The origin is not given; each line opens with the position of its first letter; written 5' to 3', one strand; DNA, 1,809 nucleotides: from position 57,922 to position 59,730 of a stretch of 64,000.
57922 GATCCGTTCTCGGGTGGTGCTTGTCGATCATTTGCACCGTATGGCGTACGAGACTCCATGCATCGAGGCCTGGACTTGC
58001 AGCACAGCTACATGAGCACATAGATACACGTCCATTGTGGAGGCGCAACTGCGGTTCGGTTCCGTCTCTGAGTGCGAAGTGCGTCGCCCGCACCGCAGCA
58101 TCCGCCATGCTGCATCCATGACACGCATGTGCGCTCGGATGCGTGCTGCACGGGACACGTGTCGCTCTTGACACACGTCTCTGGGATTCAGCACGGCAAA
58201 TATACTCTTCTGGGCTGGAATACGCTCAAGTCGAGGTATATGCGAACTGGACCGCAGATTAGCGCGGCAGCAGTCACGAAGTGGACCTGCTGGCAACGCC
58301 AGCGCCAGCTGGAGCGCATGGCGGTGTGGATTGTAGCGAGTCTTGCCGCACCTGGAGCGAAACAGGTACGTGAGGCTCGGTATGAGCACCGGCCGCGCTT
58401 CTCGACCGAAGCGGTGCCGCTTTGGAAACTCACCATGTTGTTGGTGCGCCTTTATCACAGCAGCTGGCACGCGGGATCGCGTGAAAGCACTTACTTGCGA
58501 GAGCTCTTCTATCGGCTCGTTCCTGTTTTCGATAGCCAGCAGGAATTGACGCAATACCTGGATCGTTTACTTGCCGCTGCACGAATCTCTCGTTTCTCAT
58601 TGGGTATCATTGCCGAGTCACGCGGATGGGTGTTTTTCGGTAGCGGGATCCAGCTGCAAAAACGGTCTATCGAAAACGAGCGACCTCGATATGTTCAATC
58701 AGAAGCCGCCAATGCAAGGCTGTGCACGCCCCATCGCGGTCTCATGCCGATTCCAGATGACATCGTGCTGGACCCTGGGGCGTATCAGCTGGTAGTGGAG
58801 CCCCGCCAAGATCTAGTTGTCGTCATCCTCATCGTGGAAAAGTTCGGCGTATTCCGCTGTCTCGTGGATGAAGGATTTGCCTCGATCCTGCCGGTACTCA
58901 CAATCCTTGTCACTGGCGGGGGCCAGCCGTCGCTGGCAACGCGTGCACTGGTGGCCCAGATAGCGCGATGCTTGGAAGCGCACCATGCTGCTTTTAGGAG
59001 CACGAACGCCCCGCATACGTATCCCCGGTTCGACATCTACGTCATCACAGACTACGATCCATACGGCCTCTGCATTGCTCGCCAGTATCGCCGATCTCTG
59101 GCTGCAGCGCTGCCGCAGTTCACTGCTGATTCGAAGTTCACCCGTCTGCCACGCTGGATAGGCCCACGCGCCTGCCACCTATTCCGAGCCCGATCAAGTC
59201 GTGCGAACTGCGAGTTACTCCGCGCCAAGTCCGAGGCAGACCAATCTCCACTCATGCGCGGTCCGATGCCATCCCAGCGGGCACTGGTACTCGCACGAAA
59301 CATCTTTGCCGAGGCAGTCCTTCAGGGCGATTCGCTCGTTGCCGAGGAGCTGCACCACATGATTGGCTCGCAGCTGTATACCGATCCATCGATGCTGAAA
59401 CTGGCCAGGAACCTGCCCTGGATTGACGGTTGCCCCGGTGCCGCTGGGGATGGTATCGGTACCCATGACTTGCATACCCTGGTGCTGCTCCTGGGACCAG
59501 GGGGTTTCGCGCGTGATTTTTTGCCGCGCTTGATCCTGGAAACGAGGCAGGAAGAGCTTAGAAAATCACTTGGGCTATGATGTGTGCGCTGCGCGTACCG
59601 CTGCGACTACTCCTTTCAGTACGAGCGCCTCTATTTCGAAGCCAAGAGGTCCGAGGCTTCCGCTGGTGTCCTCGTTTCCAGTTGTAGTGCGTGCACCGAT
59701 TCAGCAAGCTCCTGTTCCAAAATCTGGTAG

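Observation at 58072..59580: SPO11/TopoVIA homologue with an intact catalytic Tyr and TOPRIM acidic residues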

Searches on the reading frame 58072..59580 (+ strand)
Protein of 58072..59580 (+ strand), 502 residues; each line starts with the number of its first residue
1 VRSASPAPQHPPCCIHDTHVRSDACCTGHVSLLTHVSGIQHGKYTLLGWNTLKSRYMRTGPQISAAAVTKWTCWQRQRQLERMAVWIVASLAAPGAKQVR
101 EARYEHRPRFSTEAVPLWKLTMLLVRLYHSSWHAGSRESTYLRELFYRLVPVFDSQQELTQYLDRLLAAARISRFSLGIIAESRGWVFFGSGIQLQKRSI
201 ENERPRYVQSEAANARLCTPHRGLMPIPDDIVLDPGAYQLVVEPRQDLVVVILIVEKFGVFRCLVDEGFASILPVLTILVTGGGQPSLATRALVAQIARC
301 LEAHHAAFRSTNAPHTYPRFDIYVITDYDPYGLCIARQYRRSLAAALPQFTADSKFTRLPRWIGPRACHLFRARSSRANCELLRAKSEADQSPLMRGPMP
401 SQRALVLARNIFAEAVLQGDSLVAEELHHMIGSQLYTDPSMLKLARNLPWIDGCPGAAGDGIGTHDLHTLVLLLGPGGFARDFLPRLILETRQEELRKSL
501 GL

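Call 3: search_protein_families(library=pfam, proteins=[window:58072-59580:+], max_evalue=1)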
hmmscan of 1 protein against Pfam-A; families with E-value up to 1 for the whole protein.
window:58072-59580:+ (502 aa): 2 families
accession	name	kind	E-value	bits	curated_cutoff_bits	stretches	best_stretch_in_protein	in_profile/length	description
PF21180.3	TOP6A-Spo11_Toprim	-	2.4e-11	44.4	24.1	1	251-367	1-97/170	Topoisomerase 6 subunit A/Spo11, Toprim domain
PF04406.19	TP6A_N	-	5e-06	26.7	26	1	135-179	18-62/62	Type IIB DNA topoisomerase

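Call 4: search_solved_structures(query=window:58072-59580:+, max_evalue=1, show_alignments=3)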
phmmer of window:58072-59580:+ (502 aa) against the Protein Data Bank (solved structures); distinct sequences matched with E-value up to 1: 2.
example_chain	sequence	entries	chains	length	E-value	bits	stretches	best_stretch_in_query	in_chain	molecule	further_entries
8urq_A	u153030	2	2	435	2.8e-06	29.5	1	108-342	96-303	Meiosis-specific protein SPO11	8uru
2zbk_A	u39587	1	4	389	0.011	17.7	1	250-340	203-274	Type II DNA topoisomerase VI subunit A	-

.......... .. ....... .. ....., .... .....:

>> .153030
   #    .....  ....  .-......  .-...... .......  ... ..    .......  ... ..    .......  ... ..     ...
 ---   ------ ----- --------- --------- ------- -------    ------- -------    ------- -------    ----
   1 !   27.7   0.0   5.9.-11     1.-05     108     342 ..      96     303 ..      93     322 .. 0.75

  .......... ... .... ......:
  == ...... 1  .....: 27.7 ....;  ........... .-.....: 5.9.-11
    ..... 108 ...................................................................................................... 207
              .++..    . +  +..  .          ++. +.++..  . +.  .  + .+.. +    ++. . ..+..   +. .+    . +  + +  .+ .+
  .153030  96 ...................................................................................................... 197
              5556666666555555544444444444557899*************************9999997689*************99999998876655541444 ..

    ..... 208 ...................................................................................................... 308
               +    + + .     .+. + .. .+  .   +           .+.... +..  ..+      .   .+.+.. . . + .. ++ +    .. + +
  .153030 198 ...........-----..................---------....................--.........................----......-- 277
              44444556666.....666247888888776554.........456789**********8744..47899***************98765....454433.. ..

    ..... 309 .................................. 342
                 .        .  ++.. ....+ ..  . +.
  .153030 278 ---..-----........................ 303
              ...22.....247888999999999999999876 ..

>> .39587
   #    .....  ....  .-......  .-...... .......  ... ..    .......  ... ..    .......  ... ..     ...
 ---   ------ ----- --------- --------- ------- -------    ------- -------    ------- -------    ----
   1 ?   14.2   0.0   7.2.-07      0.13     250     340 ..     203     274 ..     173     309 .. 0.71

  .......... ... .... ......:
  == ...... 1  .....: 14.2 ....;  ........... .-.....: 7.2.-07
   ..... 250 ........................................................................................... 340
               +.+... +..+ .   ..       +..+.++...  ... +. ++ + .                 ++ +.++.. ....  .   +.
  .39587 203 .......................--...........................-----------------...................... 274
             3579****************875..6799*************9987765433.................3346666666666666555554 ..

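Call 5: find_homologous_proteins(query=window:58072-59580:+)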
Query window:58072-59580:+ (502 aa): 3 proteins with E <= 0.001 among 8000 candidates.
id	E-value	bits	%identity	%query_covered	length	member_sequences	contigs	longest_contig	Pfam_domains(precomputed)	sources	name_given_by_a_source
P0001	0.0e+0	1069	99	94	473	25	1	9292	PF21180.4,PF04406.20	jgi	jgi:hypothetical protein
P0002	8.8e-99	350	43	85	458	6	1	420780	PF21180.4,PF04406.20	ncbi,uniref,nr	ncbi:Mei-w68p [Cyanidiococcus yangmingshanensis]|uniref:DNA topoisomerase (ATP-hydrolyzing) n=1 Tax=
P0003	2.2e-92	328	43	85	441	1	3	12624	PF21180.4,PF04406.20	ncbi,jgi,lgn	jgi:DNA topoisomerase VI subunit A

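Call 7: find_encoding_contigs(protein=P0001, flank=5000)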
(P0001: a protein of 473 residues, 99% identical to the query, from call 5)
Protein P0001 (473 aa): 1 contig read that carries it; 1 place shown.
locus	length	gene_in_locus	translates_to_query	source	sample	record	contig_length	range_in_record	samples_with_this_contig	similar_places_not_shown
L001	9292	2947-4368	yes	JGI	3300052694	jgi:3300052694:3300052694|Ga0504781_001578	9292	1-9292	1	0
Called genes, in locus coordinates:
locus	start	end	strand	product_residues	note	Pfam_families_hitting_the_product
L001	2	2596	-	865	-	?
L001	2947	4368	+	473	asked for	PF04406:TP6A_N (weak), PF21180:TOP6A-Spo11_Toprim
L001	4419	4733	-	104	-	PF01722:BolA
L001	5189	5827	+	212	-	PF08583:Cmc1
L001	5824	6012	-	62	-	-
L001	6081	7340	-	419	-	-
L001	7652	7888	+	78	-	-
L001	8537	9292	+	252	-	?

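Call 14: list_cluster_members(proteins=[P0001, window:58240-59577:+, window:58318-59577:+])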
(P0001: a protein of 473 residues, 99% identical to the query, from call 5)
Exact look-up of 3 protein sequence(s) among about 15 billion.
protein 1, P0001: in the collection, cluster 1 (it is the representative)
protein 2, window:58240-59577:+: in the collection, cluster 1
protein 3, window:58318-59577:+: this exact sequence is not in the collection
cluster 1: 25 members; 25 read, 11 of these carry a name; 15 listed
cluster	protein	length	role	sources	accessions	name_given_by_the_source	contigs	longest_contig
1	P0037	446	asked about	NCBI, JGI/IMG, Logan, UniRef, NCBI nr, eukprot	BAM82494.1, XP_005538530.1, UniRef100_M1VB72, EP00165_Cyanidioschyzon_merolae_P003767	similar to DNA topoisomerase VI subunit A [Cyanidioschyzon merolae strain 10D] | hypothetical protein | Similar to DNA topoisomerase VI subunit A n=1 Tax=Cyanidioschyzon merolae (strain ...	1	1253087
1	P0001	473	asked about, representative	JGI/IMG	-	hypothetical protein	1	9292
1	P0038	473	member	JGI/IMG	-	hypothetical protein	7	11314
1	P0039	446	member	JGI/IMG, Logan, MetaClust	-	\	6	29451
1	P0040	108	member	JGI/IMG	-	hypothetical protein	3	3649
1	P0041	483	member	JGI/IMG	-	hypothetical protein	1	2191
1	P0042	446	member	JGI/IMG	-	hypothetical protein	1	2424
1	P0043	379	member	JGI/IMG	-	hypothetical protein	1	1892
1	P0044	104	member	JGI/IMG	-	hypothetical protein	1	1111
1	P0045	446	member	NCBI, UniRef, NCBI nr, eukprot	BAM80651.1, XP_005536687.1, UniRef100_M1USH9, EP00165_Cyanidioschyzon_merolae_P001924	similar to DNA topoisomerase VI subunit A [Cyanidioschyzon merolae strain 10D] | Similar to DNA topoisomerase VI subunit A n=1 Tax=Cyanidioschyzon merolae (strain ... | XP_005536687.1 similar to DNA topoisomerase VI subunit A [Cyanidioschyzon merolae strain ...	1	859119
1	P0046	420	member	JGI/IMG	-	hypothetical protein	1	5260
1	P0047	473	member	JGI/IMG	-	-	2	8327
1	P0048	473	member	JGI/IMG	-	-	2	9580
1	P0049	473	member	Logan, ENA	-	-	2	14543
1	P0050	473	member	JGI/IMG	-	-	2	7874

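Call 22: search_protein_representatives(protein=window:58240-59580:+)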
Query: 446 residues. Proteins with E-value up to 0.001 (for the whole library): 189; up to 1e-10: 5; up to 1e-30: 2. The best 150 are listed.
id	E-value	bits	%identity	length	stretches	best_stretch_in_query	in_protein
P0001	0.0e+00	1008.8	100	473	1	1-446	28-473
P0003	4.6e-93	328.8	44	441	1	14-438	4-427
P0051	5.3e-27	111.1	34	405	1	66-441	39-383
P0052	1.2e-11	60.5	42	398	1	49-241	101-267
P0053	4.0e-11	58.8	45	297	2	85-143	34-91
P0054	2.5e-10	56.1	39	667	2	139-239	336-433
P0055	2.7e-10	56.0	36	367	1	83-284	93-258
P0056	3.1e-10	55.8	31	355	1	84-326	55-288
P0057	1.1e-09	54.1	35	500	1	72-246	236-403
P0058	4.3e-09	52.1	33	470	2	179-318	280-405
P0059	8.2e-09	51.1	36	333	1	69-253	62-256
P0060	2.3e-08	49.7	34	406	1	70-246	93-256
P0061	2.7e-08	49.5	30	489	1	67-291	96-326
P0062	4.5e-08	48.7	34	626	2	169-292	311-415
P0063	6.0e-08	48.3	30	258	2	193-314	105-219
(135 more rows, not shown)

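Call 24: list_cluster_members(proteins=[P0051, P0052, P0053, P0054, P0055, P0056, P0057, P0058, P0059, P0060])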
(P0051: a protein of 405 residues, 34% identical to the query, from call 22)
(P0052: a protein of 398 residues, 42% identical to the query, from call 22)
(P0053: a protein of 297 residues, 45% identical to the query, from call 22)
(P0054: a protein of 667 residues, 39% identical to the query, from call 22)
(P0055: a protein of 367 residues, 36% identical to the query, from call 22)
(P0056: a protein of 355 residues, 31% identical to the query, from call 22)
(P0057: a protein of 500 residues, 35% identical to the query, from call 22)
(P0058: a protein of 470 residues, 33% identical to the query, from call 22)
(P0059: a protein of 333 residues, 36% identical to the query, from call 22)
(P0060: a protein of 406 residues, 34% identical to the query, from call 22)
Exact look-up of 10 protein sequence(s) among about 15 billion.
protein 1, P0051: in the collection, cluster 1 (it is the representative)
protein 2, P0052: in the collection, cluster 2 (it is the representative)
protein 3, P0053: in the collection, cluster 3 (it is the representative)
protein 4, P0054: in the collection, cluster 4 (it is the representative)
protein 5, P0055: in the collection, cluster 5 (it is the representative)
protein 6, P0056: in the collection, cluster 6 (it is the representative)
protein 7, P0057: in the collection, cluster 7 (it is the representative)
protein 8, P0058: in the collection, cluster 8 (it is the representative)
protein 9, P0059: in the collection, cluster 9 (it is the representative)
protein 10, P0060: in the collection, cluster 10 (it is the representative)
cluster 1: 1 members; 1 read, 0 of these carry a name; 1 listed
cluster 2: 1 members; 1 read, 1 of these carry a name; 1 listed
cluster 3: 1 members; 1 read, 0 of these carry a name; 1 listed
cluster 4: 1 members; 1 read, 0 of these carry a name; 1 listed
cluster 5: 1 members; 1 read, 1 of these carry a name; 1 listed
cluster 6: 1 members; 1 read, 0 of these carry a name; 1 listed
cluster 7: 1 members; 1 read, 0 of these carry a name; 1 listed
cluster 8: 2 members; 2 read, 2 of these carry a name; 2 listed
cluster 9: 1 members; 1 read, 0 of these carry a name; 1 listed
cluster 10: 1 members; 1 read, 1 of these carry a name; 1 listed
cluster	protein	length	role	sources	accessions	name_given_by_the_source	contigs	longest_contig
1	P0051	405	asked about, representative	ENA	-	-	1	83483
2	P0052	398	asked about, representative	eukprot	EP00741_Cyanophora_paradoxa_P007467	tig00000128_g7222.t1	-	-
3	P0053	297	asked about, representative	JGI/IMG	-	-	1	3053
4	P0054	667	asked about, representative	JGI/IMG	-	-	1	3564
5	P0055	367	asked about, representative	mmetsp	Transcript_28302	Transcript_28302/g.68798 ORF Transcript_28302/g.68798 Transcript_28302/m.68798 ...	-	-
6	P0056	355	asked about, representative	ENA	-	-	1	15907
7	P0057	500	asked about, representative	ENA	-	-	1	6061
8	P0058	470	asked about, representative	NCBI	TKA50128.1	hypothetical protein B0A55_13026, partial [Friedmanniomyces simplex]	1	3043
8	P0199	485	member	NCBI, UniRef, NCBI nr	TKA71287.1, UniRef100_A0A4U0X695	hypothetical protein B0A55_07596 [Friedmanniomyces simplex] | DNA topoisomerase (ATP-hydrolyzing) n=1 Tax=Friedmanniomyces simplex TaxID=329884 ...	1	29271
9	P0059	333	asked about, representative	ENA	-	-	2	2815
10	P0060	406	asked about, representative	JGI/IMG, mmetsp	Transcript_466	Transcript_466/g.1770 ORF Transcript_466/g.1770 Transcript_466/m.1770 type:complete ...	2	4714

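Call 30: find_homologous_proteins(query=A1, max_evalue=0.00001)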
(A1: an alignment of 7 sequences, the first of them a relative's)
Query A1 (7 sequences) (446 aa, profile of the alignment): 8 proteins with E <= 0.00001 among 8000 candidates.
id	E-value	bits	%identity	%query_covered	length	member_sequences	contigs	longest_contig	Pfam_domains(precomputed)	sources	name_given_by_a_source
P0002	1.6e-184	632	43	96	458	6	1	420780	PF21180.4,PF04406.20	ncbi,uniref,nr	ncbi:Mei-w68p [Cyanidiococcus yangmingshanensis]|uniref:DNA topoisomerase (ATP-hydrolyzing) n=1 Tax=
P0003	9.7e-176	603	43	95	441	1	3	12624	PF21180.4,PF04406.20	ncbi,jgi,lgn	jgi:DNA topoisomerase VI subunit A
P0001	3.8e-165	568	100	100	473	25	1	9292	PF21180.4,PF04406.20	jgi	jgi:hypothetical protein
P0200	7.4e-108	379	22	56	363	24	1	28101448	PF21180.4,PF04406.20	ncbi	ncbi:unnamed protein product [Arabidopsis halleri]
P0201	6.8e-101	356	28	25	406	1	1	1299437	PF21180.4,PF04406.20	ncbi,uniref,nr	ncbi:unnamed protein product [Microthlaspi erraticum]|uniref:Meiotic recombination protein SPO11-1 n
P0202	2.5e-99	351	28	28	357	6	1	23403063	PF21180.4,PF04406.20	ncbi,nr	ncbi:DNA topoisomerase VI, subunit A [Arabidopsis thaliana]|nr:DNA topoisomerase VI, subunit A [Arab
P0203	3.7e-86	308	27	28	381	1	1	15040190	PF21180.4,PF04406.20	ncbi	ncbi:hypothetical protein CARUB_v10013943mg, partial [Capsella rubella]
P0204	5.5e-44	169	18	16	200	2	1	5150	PF04406.20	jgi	jgi:meiotic recombination protein SPO11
